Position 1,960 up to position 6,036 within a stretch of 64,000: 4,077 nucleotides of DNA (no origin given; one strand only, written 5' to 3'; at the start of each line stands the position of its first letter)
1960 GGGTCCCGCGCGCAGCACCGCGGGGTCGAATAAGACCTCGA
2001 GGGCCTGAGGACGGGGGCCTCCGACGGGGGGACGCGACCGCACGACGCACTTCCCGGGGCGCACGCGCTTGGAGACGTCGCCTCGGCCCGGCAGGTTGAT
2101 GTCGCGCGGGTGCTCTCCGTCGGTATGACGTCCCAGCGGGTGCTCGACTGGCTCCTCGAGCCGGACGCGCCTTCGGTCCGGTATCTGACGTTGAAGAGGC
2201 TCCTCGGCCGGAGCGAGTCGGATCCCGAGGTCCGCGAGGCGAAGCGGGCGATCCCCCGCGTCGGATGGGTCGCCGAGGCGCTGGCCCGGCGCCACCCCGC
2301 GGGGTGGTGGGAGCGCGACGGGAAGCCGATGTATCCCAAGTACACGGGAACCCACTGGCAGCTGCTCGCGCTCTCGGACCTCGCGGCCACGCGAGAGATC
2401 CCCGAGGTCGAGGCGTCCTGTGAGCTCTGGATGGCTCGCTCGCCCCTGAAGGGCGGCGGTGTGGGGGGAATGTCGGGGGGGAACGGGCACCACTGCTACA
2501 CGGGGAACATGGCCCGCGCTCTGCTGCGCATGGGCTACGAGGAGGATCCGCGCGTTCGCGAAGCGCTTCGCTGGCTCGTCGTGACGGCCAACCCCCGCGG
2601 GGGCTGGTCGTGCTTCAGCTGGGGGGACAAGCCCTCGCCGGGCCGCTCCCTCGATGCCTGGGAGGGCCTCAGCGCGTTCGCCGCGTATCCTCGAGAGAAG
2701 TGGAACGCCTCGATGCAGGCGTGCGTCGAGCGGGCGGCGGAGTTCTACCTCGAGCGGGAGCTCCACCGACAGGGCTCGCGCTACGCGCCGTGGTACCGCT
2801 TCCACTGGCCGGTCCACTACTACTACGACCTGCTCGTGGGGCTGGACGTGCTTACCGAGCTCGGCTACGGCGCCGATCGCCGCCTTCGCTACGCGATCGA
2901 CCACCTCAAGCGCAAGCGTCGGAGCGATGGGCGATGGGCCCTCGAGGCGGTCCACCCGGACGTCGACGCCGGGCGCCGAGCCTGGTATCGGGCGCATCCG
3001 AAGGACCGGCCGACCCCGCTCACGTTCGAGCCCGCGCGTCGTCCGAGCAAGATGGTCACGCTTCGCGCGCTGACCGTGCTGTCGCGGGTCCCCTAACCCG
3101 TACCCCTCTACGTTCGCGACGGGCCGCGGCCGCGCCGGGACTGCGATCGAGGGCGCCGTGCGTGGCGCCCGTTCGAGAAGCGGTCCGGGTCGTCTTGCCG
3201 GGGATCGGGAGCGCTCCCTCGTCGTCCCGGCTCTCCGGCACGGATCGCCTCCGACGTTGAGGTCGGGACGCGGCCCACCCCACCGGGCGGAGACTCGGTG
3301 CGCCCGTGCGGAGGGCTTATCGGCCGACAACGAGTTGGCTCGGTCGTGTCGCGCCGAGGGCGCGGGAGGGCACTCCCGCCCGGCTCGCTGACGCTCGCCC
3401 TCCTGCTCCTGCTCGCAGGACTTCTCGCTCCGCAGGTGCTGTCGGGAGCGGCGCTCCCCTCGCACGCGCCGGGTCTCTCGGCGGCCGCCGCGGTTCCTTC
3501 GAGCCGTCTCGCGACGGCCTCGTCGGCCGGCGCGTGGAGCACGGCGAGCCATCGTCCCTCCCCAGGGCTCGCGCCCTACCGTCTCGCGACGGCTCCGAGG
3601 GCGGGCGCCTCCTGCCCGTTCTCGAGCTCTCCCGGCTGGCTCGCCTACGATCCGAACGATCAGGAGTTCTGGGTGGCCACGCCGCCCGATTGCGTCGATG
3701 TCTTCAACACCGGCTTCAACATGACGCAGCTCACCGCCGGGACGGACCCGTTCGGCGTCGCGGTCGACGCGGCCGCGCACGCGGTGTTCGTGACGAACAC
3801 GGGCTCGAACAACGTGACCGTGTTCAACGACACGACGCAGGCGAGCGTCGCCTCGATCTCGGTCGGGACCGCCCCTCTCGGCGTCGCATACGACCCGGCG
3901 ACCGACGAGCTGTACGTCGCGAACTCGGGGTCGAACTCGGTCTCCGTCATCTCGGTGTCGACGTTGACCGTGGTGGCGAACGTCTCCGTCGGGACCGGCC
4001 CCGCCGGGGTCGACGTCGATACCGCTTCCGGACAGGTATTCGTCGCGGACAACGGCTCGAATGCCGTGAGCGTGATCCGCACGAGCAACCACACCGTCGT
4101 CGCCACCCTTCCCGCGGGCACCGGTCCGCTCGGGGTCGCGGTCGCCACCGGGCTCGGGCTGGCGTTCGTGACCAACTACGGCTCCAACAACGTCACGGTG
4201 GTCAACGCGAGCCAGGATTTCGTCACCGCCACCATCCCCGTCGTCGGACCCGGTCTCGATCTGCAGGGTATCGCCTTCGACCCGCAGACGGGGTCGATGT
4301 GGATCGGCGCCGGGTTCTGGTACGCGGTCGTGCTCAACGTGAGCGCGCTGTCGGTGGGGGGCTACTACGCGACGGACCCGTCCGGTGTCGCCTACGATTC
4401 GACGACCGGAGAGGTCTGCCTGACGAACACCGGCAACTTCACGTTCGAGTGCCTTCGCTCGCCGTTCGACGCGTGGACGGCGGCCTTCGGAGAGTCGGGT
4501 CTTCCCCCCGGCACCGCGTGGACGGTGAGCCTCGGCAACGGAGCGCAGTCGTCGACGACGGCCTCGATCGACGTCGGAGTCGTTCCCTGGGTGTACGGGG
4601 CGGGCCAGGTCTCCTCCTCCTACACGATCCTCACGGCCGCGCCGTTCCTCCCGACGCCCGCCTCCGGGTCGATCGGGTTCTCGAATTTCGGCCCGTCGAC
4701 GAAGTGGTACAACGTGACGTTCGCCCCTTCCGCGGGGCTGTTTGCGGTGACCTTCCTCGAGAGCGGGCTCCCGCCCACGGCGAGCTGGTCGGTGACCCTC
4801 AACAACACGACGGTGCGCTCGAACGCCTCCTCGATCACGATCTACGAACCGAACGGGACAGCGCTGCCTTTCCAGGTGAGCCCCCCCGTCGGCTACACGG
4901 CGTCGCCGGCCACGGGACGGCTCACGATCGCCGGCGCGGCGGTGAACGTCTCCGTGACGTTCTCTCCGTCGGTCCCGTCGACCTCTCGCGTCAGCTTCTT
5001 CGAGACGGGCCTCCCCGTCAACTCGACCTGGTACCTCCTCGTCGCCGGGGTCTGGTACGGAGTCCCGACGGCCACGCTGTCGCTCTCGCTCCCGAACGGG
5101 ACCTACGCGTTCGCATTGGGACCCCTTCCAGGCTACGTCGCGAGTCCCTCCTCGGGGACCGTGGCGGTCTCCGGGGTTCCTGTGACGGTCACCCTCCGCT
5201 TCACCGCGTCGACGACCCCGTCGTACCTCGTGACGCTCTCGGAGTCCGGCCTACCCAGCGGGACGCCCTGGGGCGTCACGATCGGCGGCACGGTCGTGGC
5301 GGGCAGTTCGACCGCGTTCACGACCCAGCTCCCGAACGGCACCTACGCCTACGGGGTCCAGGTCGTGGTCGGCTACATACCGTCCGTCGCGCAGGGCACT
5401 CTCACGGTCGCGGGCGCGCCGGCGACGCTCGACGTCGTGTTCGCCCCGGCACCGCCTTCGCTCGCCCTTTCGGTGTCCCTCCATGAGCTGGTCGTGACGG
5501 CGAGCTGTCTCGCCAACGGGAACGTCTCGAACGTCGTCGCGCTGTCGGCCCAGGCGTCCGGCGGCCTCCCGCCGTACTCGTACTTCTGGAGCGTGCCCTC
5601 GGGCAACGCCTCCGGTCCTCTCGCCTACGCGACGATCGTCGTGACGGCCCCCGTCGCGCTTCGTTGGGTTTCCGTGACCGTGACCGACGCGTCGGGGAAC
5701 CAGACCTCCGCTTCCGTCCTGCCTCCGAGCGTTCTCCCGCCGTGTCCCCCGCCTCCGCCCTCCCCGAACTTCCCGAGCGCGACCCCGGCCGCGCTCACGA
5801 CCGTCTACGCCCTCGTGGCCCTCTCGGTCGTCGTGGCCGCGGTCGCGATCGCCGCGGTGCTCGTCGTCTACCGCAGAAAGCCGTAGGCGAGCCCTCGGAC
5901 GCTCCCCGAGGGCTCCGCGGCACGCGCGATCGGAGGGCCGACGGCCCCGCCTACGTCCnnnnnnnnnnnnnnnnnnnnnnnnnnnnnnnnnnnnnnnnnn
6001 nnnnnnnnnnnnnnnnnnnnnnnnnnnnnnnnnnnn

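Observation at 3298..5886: Two giant surface proteins share a ~90-aa repeat module (E-[ST]-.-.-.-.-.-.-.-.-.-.-[TS]-L) and C-terminal TM anchors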

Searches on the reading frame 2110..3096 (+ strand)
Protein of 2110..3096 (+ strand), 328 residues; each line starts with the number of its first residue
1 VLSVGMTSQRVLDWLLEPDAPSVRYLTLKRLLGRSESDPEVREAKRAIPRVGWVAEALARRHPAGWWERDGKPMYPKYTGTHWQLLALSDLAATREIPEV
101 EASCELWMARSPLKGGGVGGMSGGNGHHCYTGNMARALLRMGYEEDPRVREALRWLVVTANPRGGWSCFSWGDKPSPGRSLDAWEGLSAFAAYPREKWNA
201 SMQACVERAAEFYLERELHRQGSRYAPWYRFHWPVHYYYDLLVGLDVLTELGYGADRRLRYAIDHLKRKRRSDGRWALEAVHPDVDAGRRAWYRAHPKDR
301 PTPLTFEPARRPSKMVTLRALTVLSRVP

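Call 45: search_protein_families(library=pfam, proteins=[window:2110-3096:+], max_evalue=0.001)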
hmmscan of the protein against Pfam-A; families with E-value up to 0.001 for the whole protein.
window:2110-3096:+ (328 aa): 1 family
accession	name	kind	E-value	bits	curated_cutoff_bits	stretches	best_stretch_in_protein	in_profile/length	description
PF13243.12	SQHop_cyclase_C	-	2.2e-05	24.1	26.1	0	203-277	158-227/319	Squalene-hopene cyclase C-terminal domain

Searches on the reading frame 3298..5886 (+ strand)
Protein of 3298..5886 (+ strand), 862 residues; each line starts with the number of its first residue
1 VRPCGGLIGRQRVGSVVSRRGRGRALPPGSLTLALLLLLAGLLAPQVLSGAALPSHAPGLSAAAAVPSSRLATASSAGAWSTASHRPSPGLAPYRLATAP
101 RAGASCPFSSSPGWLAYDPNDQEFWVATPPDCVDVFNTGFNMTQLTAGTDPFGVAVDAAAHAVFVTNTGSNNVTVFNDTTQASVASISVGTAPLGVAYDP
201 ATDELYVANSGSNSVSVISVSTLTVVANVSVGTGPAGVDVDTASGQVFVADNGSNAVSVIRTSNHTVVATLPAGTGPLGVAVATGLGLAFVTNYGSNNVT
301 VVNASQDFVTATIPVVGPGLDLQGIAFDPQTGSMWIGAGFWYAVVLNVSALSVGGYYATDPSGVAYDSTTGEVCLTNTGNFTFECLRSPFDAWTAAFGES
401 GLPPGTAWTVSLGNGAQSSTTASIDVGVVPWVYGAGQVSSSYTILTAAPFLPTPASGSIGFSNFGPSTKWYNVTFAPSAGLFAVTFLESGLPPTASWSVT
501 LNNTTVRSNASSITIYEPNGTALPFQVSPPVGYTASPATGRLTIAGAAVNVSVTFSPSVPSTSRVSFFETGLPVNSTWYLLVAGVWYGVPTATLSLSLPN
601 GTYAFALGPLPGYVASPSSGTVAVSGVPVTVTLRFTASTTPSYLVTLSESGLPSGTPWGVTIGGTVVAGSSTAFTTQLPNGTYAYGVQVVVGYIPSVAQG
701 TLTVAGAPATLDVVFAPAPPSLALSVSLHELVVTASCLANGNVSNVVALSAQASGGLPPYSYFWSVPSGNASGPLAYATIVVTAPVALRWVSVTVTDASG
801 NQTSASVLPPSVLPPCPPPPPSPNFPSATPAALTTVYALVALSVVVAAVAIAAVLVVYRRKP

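Call 3: search_protein_families(library=pfam, proteins=[window:3298-5886:+], max_evalue=1)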
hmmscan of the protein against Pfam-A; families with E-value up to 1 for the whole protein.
window:3298-5886:+ (862 aa): 7 families
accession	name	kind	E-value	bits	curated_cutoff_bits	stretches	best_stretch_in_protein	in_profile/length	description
PF01436.27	NHL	-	1.3e-14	53.8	20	3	234-259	3-27/28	NHL repeat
PF21783.3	YNCE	-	6e-08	32.8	27.1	1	148-281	197-332/339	YNCE-like beta-propeller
PF10282.15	Lactonase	-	0.00013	21.7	21.7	1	199-266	252-324/344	Lactonase, 7-bladed beta-propeller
PF25174.1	Beta-prop_THOC3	-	0.00048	19.7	305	1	154-276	52-172/272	THOC3 beta-propeller domain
PF22058.2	X25_BaPul_like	-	0.075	13.6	27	0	265-307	35-74/87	Pullulanase X25 domain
PF12519.14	MDM10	-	0.11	11.8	25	1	286-362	193-251/442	Mitochondrial distribution and morphology protein 10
PF16101.10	PRIMA1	-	0.94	9.7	38.6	0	801-856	53-111/158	Proline-rich membrane anchor 1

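Call 4: search_protein_families(library=ncbifam, proteins=[window:3298-5886:+], max_evalue=1)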
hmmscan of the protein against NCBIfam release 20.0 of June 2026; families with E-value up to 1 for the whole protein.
window:3298-5886:+ (862 aa): 10 families
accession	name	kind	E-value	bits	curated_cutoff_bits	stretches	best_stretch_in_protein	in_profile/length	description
TIGR02276.1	beta_rpt_yvtn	repeat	5e-29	100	27.85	4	204-240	5-41/42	beta-propeller repeat protein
TIGR03866.1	PQQ_ABC_repeats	subfamily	8.5e-23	80.9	287.3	2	202-330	10-135/310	PQQ-dependent catabolism-associated beta-propeller protein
NF052340.1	hydrazine_beta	equivalog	2.4e-12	46.6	560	2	148-265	32-151/372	hydrazine synthase subunit beta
NF052280.1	7_blade_YncE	equivalog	1.4e-11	43.8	400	2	154-235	221-301/338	7-bladed beta-propeller protein YncE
NF052460.1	L-NosZ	equivalog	8.8e-10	37.7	700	2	212-315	153-256/480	clade III lactonase-type nitrous-oxide reductase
NF048007.1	MmpL3Stblzr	equivalog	4.9e-07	29.2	600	2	154-227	54-127/366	MmpL3/TtfA transport complex stabilizer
NF052342.1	hydrazine_BC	exception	6.1e-07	28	1250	2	147-270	37-162/690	hydrazine synthase subunit beta-gamma fusion subunit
NF038117.1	choice_anch_I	subfamily_domain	0.0025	16.7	300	1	115-314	4-214/458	choice-of-anchor I family protein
NF035926.1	scyF_NHL_VPEP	equivalog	0.0047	16.1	350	1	193-276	154-242/376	scytonemin biosynthesis PEP-CTERM protein ScyF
NF053768.1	CIS12_fam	equivalog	0.034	12.8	860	1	150-283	45-176/715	CIS12 family contractile injection system protein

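Call 36: find_related_loci(query=window:3298-5886:+, collection=genome_contigs, flank=5000)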
Query window:3298-5886:+ (862 aa) in genome_contigs; peptide patterns used: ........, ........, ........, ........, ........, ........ (x = any residue, [..] = any of these).
90 stretches matched a pattern; 1 encode a relative of the query (tblastn E <= 1e-3); 1 distinct loci.
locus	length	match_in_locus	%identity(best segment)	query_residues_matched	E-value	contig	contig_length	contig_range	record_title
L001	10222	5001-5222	40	695-765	2e-5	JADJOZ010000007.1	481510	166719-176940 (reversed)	MAG: Bacteroidetes bacterium isolate Fred_18-Q3-R57-64_BATAC.274 tig00006488-10-4803740, whole genome shotgun sequence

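Call 46: find_homologous_proteins(query=window:3298-5886:+, max_evalue=1e-20)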
Query window:3298-5886:+ (862 aa): 1270 proteins with E <= 1e-20 among 8000 candidates; the best 120 are listed.
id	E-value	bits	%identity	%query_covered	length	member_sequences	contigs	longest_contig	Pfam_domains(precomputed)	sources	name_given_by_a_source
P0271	0.0e+0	1549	100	85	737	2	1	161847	PF21783.3,PF01436.28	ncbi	-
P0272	5.4e-212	725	50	93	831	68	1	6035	PF21783.3,PF01436.28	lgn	-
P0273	7.8e-202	691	54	78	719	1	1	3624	PF01436.28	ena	-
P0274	1.0e-196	674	32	73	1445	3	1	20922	PF10282.16,PF25174.2,PF06742.17,PF21783.3,PF27154.1,PF01436.28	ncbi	ncbi:MAG: YncE family protein [Thermoplasmata archaeon]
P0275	2.1e-190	653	34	72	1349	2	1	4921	PF22494.4,PF10282.16,PF25174.2,PF24814.2,PF03320.19,PF01731.27,PF25339.2,PF21783.3,PF02239.23,PF01436.28,PF23414.2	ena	-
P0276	5.2e-187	642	37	74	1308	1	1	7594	PF25174.2,PF21783.3,PF01436.28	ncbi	ncbi:MAG: YncE family protein, partial [Thermoplasmata archaeon]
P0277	7.2e-187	641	38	30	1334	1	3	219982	PF00801.27,PF25174.2,PF21783.3,PF26550.2,PF01436.28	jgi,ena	jgi:YVTN family beta-propeller protein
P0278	1.7e-181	624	33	72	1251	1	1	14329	PF25174.2,PF08284.17,PF26279.1,PF21783.3,PF13860.13,PF01436.28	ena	-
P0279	2.8e-180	620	46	87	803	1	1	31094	PF21783.3,PF01436.28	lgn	-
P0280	2.1e-173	597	37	62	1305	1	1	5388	PF10282.16,PF25174.2,PF01731.27,PF25339.2,PF21783.3,PF02239.23,PF01436.28,PF07228.18,PF23414.2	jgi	-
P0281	5.5e-172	592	39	33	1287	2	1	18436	PF23381.2,PF01731.27,PF21783.3,PF26550.2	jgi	jgi:YVTN family beta-propeller protein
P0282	3.5e-168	580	40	75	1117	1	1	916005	PF10282.16,PF01436.28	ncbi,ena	-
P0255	6.2e-165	569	30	71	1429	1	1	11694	PF10282.16,PF01731.27,PF21783.3,PF26550.2,PF01436.28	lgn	-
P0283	1.8e-161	557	37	72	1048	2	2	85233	PF22768.2,PF06742.17,PF21783.3,PF01436.28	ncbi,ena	-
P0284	1.9e-161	557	31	74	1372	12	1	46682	PF25174.2,PF06742.17,PF21783.3,PF01436.28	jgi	jgi:YVTN family beta-propeller protein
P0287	1.2e-156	541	46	74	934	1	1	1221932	PF21783.3,PF01436.28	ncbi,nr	ncbi:MAG: YncE family protein [Thermoplasmata archaeon]|nr:YncE family protein [Thermoplasmata archa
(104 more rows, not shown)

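Call 47: find_encoding_contigs(protein=P0271, flank=2000, max_places=2)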
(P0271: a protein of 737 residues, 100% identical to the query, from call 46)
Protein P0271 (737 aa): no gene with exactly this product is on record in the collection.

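Call 48: list_cluster_members(proteins=[P0271, P0272, P0287])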
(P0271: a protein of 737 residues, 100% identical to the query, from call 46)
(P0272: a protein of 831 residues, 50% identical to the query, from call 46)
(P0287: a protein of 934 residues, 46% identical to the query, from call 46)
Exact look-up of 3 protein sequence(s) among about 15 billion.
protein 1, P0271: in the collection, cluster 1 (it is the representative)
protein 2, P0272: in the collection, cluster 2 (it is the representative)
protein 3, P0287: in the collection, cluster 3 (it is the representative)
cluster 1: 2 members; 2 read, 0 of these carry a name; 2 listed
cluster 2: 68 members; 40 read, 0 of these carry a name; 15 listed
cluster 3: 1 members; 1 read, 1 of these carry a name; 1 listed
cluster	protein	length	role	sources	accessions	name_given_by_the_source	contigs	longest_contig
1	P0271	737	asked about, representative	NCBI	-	-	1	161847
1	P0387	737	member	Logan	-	-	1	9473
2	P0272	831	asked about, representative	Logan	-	-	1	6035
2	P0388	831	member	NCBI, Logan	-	-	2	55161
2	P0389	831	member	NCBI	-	-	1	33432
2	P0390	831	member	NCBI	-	-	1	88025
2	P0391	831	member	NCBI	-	-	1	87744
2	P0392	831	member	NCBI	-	-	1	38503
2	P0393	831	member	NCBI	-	-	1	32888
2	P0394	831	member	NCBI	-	-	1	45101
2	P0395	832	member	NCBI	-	-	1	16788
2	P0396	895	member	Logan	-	-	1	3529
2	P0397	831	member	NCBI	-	-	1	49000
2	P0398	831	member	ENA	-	-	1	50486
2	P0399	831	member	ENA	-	-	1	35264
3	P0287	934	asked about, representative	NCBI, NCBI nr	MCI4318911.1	MAG: YncE family protein [Thermoplasmata archaeon] | YncE family protein [Thermoplasmata archaeon]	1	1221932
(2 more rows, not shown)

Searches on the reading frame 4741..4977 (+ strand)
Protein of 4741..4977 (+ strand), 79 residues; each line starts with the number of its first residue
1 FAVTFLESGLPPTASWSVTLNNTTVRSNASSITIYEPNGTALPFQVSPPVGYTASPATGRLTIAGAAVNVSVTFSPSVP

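Call 34: search_protein_families(library=pfam, proteins=[window:4741-4977:+], max_evalue=10)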
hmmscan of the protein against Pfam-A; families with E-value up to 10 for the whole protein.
seq(79 aa): 0 families
